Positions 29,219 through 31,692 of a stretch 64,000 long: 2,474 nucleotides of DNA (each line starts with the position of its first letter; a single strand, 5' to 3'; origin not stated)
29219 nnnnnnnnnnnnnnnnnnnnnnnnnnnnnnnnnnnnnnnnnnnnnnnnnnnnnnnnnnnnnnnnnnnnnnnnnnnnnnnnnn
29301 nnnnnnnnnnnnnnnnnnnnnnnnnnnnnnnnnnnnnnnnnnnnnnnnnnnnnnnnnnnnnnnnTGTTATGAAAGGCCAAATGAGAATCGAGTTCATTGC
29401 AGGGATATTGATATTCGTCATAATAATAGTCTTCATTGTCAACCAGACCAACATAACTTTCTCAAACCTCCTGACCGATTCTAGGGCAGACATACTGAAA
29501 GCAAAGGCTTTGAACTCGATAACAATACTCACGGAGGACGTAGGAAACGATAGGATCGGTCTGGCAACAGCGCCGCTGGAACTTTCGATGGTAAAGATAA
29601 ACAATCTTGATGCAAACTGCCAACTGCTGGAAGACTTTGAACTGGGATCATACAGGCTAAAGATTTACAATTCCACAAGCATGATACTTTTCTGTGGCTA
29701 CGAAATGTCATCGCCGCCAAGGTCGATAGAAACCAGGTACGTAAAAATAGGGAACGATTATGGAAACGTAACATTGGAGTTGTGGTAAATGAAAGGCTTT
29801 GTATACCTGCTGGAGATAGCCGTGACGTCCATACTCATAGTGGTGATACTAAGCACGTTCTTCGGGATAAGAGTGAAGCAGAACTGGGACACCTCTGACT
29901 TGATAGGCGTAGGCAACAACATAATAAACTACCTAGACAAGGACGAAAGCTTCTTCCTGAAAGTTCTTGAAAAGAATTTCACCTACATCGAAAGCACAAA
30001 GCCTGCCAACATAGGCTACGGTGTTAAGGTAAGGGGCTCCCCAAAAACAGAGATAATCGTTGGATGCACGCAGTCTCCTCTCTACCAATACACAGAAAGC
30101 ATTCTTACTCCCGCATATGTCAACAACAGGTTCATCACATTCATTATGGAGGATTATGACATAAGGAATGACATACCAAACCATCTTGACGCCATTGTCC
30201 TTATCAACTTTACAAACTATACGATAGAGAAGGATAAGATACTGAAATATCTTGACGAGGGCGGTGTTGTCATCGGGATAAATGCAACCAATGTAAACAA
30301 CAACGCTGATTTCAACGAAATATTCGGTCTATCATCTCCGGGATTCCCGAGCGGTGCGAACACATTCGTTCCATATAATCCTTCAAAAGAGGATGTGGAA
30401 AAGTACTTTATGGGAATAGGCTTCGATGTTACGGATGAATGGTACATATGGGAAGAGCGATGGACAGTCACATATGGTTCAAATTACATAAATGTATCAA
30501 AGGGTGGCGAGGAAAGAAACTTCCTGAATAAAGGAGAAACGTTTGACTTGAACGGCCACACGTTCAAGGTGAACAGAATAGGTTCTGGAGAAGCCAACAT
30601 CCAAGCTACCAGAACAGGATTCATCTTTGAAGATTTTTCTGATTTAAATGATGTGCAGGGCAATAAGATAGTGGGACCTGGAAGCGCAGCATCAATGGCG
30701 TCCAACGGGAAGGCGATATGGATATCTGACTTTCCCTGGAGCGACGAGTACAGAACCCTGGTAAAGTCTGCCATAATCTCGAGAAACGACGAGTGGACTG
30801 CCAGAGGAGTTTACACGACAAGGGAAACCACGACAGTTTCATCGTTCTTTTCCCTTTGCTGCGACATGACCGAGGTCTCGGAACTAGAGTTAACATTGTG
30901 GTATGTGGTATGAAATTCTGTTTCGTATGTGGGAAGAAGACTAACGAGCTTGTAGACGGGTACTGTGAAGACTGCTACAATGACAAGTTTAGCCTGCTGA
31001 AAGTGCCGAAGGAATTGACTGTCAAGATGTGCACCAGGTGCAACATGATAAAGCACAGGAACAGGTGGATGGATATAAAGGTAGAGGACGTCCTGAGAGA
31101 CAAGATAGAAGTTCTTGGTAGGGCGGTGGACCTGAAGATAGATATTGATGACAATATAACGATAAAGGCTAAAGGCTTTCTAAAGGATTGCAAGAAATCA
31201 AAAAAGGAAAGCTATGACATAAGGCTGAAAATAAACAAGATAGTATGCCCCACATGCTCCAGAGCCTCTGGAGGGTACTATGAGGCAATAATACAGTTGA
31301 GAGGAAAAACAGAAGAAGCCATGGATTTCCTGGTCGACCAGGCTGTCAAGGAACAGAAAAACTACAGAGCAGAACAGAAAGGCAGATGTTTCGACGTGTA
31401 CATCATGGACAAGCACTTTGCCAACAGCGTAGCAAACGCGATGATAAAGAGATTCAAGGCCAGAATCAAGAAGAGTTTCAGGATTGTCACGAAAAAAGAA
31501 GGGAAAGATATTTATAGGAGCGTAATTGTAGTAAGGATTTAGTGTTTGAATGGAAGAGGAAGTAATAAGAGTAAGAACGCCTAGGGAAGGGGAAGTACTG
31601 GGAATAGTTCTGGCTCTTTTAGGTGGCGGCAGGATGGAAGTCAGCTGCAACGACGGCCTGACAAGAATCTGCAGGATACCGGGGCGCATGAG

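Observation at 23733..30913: Complete archaeal type IV pilus locus with split platform protein and five pilins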

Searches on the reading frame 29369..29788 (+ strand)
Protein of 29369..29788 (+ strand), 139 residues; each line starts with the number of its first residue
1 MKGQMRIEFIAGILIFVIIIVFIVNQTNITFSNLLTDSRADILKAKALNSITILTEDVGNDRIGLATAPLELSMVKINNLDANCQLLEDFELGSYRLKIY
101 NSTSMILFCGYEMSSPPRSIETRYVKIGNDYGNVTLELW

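Call 3: search_protein_families(library=pfam, proteins=[window:29369-29788:+], max_evalue=1)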
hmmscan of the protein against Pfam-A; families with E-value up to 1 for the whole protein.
window:29369-29788:+ (139 aa): 2 families
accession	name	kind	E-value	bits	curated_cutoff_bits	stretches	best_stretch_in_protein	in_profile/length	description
PF06143.16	Baculo_11_kDa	-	0.041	13.9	28.4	1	10-31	40-61/84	Baculovirus 11 kDa family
PF23958.1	DUF7287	-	0.12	13.4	27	1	2-31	3-32/157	Family of unknown function (DUF7287)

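Call 4: search_protein_families(library=ncbifam, proteins=[window:29369-29788:+], max_evalue=1)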
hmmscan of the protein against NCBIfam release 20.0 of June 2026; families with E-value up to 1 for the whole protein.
window:29369-29788:+ (139 aa): 0 families
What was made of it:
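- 29369..29788 (+): ORF8: 139-aa pilin-like protein (MKG|QMRIEF..., Glu at +5). No family hit (calls 3, 4).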

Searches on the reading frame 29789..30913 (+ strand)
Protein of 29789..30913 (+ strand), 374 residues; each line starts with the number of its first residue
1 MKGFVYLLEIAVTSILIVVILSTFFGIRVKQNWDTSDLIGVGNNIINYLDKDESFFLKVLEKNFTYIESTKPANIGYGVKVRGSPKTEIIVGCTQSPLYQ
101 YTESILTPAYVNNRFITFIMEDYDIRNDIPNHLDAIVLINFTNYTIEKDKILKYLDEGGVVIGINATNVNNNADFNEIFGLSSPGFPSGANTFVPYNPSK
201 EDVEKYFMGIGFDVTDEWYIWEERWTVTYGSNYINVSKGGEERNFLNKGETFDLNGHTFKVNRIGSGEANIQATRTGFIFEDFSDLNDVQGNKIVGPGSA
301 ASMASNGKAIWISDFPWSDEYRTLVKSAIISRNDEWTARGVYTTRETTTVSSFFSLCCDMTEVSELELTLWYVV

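Call 3: search_protein_families(library=pfam, proteins=[window:29789-30913:+], max_evalue=1)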
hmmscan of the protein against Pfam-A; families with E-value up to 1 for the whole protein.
window:29789-30913:+ (374 aa): 1 family
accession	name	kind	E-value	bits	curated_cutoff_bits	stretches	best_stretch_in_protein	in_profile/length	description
PF19944.4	DUF6406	-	0.11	13.2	26.9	1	234-270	37-77/84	Family of unknown function (DUF6406)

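Call 4: search_protein_families(library=ncbifam, proteins=[window:29789-30913:+], max_evalue=1)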
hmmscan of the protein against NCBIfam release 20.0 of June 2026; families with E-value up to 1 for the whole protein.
window:29789-30913:+ (374 aa): 0 families

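Call 36: find_homologous_proteins(query=window:29789-30913:+, max_evalue=0.001)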
Query window:29789-30913:+ (374 aa): 79 proteins with E <= 0.001 among 1589 candidates.
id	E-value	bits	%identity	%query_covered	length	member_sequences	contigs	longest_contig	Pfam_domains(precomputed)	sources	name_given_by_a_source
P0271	4.1e-250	848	100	100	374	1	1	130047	-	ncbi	ncbi:MAG: hypothetical protein V1818_04530 [Candidatus Aenigmatarchaeota archaeon]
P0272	8.6e-159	547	69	100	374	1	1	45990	-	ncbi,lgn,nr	ncbi:MAG: hypothetical protein JW700_01955 [Candidatus Aenigmarchaeota archaeon]|nr:hypothetical pro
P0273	2.0e-157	543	62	100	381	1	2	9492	-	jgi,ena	-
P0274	6.7e-146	505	61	100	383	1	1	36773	-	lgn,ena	-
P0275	2.0e-141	490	59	100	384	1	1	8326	-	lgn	-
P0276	4.5e-141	489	60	100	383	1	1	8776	-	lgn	-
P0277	8.2e-141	488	59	100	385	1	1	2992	-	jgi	jgi:hypothetical protein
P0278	2.6e-139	483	58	100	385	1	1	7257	-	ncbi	-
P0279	6.1e-139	482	59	100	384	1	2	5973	-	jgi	jgi:hypothetical protein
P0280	2.1e-136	474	58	100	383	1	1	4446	-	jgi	jgi:hypothetical protein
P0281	4.8e-136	472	57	100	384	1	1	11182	-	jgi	jgi:hypothetical protein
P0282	3.1e-133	463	57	100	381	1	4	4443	-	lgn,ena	-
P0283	1.4e-130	454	56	100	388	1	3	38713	-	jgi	jgi:hypothetical protein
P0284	4.1e-130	453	57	100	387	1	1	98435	-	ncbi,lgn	ncbi:MAG: hypothetical protein ABIE55_00280 [Candidatus Aenigmatarchaeota archaeon]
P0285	6.8e-130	452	57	100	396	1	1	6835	-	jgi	jgi:hypothetical protein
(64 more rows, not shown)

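Call 46: predict_structure(alignment_id=A1)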
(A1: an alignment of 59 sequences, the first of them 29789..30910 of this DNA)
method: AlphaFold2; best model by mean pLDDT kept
length: 374 residues; sequences in the alignment: 59
mean_pLDDT: 90.0   pTM: 0.85
mean pLDDT of the five models: 90.0, 89.5, 89.4, 89.4, 89.4
residues with pLDDT >= 90: 246; 70-90: 111; 50-70: 13; < 50: 4
segments of 3 or more residues with pLDDT < 50: 28-31
pLDDT, mean of each block of 10 residues (from residue 1): 87 93 62 73 88 87 90 92 95 92 95 94 95 95 93 96 79 89 82 88 93 96 96 95 95 94 94 90 81 91 95 94 97 93 87 86 91 86
secondary structure, 60 per line:
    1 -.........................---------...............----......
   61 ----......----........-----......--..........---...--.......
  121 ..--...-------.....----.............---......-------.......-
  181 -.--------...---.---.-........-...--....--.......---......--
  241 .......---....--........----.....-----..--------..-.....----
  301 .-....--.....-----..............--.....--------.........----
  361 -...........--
elements in order: H2-26 H36-50 H55-60 H65-70 E75-82 E88-93 H96-105 E109-111 E114-122 E135-139 H144-156 E160-165 H173-179 E191-193 H203-210 E212-214 E217-220 E223-229 E233-238 E241-247 E251-254 E257-264 E269-273 E292-296 E303-306 E309-313 H319-332 E335-339 E348-356 E362-372
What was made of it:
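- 29789..30913 (+): ORF9: 374-aa large pilin-like protein (MKG|FVYLLE...), a candidate tip or adhesin subunit. Its stop overlaps the NMD3 ATG by 4 nt. AF2 pLDDT 90, pTM 0.85: N-terminal helix 2-26, an alpha/beta domain and a beta-sandwich (call 46).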

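Call 51: fold_search(model_id=the predicted structure, library=pdb)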
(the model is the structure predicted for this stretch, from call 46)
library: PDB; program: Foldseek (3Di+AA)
matches with E <= 10: 394; with E <= 0.001: 1
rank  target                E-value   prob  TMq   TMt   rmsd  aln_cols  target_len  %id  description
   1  5n9m_B                4.8e-04  0.94  0.21  0.30  15.4       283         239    9  Crystal structure of GatD - a glutamine amidotransferase from Staphylococcus aureus involved in peptidoglycan amidatio (released 2018-03-14)
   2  6y2k                  4.3e-03  0.91  0.28  0.17  12.8       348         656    7  Crystal structure of beta-galactosidase from the psychrophilic Marinomonas ef1 (released 2020-05-20)
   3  8hx9_B                1.4e-02  0.80  0.28  0.17  11.2       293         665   10  Crystal structure of 4-amino-4-deoxychorismate synthase from Streptomyces venezuelae with chorismate (released 2023-10-18)
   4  1kxj_A                1.6e-02  0.80  0.24  0.40  12.6       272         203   11  The Crystal Structure of Glutamine Amidotransferase from Thermotoga maritima (released 2002-03-20)
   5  4zc1_A                6.0e-02  0.30  0.13  0.27   7.2       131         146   13  Crystal Structure of type II Dehydroquinate dehydratase from Acinetobacter baumannii with a different crystal form at  (released 2015-05-20)
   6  2abw_B                8.5e-02  0.38  0.23  0.35  12.1       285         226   10  Glutaminase subunit of the plasmodial PLP synthase (Vitamin B6 biosynthesis) (released 2006-01-10)
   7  7d97_B                1.2e-01  0.60  0.27  0.47  13.4       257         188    9  Crystal structure of N109P mutant of GATase subunit of Methanocaldococcus jannaschii GMP synthetase (released 2021-08-04)
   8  8q6q_D                1.3e-01  0.69  0.16  0.31   5.7       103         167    8  Structure of human immunity related GTPase Q in complex with GABARAPL2. (released 2024-08-28)
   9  8oxe                  1.5e-01  0.06  0.14  0.17  20.8       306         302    9  Inositol 1,3,4-trisphosphate 5/6-kinase 1 from Solanum tuberosum (StITPK1) in complex with ADP/Mg2+ (released 2024-03-27)
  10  1rnl                  1.7e-01  0.66  0.17  0.29   4.5        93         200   13  THE NITRATE/NITRITE RESPONSE REGULATOR PROTEIN NARL FROM NARL (released 1996-11-08)
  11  4wau_A                2.1e-01  0.33  0.15  0.30   5.2       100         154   11  Crystal structure of CENP-M solved by native-SAD phasing (released 2014-12-10)
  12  6zhu_G                2.2e-01  0.13  0.15  0.07  17.6       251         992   12  Yeast Uba1 in complex with Ubc3 and ATP (released 2022-01-12)
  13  5c5e_A                2.3e-01  0.54  0.16  0.21   4.4        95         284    8  Structure of KaiA dimer in complex with C-terminal KaiC peptide at 2.8 A resolution (released 2015-08-05)
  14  3nbm                  2.3e-01  0.35  0.13  0.37   5.6        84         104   15  The lactose-specific IIB component domain structure of the phosphoenolpyruvate:carbohydrate phosphotransferase system (P (released 2010-09-08)
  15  4l8l                  2.3e-01  0.16  0.13  0.26   6.6       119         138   12  Crystal Structure of the Type II Dehydroquinase from Pseudomonas aeruginosa (released 2014-07-23)
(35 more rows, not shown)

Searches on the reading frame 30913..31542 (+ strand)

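Call 3: search_protein_families(library=pfam, proteins=[window:30913-31542:+], max_evalue=1)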
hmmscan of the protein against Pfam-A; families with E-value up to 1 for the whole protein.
window:30913-31542:+ (209 aa): 4 families
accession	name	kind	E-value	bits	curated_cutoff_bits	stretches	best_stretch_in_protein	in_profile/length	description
PF04981.18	NMD3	-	1.2e-34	120.3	24.9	1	3-209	1-243/243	NMD3 family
PF08893.15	DUF1839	-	0.011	15.5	22.5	1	118-196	145-223/313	Domain of unknown function (DUF1839)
PF20629.2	GD_AH_C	-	0.23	11.2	26.8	1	36-68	173-207/242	D-galactarate/Altronate dehydratase, C-terminal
PF14260.11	zf-C4pol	-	0.26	12.1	28.9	0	3-32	1-28/70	C4-type zinc-finger of DNA polymerase delta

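Call 4: search_protein_families(library=ncbifam, proteins=[window:30913-31542:+], max_evalue=1)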
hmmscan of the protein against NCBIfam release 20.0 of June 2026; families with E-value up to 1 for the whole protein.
window:30913-31542:+ (209 aa): 2 families
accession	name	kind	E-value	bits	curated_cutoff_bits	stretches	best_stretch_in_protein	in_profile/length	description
NF040826.1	lxa_BCAM0308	equivalog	3e-05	23.8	100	1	105-150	45-94/153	BCAM0308 family protein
NF047912.1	ECs_2282_CxxC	subfamily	0.13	12.2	37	1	18-46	5-36/60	ECs_2282 family putative zinc-binding protein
